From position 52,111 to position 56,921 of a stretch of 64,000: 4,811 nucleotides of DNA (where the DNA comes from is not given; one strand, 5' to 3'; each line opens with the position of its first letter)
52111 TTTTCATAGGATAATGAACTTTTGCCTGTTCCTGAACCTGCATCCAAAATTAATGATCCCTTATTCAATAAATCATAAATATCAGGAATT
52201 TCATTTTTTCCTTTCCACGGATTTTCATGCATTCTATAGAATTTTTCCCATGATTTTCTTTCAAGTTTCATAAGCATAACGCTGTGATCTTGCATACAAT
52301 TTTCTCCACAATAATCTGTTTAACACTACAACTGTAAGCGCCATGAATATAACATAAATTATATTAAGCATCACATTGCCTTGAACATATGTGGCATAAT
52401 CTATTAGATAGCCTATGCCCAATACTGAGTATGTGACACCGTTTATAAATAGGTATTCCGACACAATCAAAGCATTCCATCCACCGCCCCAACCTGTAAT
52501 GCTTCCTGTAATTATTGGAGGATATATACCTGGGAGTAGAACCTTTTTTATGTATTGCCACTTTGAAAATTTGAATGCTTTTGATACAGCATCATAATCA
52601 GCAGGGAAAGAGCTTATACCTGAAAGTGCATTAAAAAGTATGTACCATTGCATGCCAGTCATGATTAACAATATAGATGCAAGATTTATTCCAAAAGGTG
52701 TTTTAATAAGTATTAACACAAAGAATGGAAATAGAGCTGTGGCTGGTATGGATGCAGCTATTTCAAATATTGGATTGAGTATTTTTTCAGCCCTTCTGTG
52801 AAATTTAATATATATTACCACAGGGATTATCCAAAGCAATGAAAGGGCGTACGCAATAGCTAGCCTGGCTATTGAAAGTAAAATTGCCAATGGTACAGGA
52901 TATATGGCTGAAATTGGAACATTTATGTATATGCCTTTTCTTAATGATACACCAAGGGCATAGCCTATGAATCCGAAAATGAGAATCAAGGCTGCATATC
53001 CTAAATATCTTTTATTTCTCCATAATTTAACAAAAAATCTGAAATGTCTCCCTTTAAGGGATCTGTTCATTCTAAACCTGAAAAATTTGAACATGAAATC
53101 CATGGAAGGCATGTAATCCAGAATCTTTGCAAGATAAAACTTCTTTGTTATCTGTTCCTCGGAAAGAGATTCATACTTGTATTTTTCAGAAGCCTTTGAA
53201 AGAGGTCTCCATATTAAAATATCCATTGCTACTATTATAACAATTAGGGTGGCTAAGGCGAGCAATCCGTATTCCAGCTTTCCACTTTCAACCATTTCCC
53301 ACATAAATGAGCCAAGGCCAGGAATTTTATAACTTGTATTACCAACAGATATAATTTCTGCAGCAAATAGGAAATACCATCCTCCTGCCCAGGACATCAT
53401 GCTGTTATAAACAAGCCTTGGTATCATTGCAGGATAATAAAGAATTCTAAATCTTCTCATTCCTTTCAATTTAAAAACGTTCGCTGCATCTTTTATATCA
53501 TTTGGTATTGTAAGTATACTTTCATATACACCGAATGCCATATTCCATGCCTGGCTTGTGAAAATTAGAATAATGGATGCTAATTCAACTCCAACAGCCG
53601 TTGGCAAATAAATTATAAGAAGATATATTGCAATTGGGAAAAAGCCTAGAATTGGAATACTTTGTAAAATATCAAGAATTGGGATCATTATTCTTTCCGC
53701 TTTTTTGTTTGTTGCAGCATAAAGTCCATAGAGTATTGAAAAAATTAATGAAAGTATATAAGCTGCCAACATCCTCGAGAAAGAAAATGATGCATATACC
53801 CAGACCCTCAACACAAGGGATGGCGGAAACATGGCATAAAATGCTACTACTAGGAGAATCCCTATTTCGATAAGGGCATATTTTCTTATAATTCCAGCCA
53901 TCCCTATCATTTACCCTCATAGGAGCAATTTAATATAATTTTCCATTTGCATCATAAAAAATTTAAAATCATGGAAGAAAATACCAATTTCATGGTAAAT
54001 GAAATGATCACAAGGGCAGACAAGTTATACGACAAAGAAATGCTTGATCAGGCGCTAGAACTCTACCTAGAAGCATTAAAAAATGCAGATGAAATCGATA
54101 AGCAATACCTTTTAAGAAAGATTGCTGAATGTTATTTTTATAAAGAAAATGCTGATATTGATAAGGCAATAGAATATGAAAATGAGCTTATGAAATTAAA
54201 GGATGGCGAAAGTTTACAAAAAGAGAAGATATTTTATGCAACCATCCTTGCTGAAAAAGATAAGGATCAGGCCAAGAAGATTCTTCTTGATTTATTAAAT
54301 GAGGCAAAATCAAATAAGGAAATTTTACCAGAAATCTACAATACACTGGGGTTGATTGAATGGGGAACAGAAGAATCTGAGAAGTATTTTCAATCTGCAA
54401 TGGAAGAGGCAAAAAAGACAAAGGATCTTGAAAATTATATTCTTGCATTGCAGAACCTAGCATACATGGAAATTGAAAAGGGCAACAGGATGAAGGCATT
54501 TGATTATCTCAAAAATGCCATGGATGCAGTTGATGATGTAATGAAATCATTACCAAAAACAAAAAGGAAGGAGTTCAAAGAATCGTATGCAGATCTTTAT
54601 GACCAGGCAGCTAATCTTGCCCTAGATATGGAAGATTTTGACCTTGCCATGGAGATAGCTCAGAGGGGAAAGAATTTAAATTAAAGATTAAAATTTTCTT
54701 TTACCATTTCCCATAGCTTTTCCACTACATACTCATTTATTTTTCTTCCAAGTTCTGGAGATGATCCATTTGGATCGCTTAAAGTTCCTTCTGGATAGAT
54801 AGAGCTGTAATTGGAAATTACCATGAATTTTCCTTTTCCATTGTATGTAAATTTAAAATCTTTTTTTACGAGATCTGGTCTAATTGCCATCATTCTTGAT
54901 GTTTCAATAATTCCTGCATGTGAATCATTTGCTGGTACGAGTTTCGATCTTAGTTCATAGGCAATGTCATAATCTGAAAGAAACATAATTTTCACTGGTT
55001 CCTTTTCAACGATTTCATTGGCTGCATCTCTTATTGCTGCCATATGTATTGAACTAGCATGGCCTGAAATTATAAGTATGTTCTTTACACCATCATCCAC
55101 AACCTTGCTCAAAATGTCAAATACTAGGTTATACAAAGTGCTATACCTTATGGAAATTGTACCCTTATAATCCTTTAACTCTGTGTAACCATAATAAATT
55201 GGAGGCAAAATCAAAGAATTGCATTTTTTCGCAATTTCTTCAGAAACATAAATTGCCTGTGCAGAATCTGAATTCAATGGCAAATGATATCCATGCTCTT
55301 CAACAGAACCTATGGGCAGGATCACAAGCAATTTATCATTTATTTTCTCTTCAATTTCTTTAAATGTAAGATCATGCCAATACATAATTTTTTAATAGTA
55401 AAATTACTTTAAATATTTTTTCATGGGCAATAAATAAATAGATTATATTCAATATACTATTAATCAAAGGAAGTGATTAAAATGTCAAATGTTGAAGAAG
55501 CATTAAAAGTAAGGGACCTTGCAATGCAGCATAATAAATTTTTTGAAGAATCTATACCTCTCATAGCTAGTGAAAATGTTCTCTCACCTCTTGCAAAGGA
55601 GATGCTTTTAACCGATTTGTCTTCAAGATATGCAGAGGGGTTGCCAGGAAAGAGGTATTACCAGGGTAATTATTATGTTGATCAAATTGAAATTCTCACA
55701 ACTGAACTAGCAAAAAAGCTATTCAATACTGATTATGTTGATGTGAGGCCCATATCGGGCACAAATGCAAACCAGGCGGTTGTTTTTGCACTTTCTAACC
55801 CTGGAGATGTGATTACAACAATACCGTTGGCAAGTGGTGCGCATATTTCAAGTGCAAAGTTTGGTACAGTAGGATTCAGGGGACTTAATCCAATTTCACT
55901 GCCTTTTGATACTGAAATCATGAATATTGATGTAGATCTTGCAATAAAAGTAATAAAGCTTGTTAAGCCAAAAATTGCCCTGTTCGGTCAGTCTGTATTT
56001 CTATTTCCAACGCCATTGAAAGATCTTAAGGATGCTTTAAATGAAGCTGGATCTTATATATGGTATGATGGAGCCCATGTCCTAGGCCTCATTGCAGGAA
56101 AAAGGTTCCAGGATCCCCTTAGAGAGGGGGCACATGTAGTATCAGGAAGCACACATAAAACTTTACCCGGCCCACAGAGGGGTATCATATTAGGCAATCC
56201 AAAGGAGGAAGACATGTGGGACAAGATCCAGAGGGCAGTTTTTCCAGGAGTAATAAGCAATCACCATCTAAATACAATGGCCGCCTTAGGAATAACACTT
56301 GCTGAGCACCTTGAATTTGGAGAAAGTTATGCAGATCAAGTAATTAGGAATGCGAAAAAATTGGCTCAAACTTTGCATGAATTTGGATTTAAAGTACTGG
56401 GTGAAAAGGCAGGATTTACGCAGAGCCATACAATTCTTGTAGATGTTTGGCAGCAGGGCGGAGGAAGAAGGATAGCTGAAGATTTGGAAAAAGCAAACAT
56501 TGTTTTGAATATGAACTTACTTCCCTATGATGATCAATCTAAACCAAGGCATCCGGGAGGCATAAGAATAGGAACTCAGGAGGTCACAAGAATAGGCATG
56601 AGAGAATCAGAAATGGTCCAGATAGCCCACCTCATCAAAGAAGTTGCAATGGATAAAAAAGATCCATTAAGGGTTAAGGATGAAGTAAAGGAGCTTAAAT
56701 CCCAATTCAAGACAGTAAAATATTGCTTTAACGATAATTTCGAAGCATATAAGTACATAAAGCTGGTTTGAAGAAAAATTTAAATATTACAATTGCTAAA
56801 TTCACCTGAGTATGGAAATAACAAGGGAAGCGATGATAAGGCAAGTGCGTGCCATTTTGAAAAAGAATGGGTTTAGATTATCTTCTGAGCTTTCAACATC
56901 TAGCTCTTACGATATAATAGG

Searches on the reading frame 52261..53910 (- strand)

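Call 70: search_protein_families(library=pfam, proteins=[window:52261-53910:-], max_evalue=0.00001)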
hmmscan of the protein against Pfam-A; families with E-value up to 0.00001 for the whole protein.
window:52261-53910:- (549 aa): 1 family
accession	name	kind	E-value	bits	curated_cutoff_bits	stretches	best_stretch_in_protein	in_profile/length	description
PF00528.27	BPD_transp_1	-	6.6e-29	101.4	26.4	2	367-531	9-168/184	Binding-protein-dependent transport system inner membrane component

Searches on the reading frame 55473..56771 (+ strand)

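Call 70: search_protein_families(library=pfam, proteins=[window:55473-56771:+], max_evalue=0.00001)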
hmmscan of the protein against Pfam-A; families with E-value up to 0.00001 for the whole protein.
window:55473-56771:+ (432 aa): 2 families
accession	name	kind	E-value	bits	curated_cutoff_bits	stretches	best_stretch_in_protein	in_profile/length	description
PF00464.25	SHMT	-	5.6e-71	239.7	27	1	14-388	9-399/399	Serine hydroxymethyltransferase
PF00155.27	Aminotran_1_2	-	2.4e-06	27.4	19.7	0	75-315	47-304/361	Aminotransferase class I and II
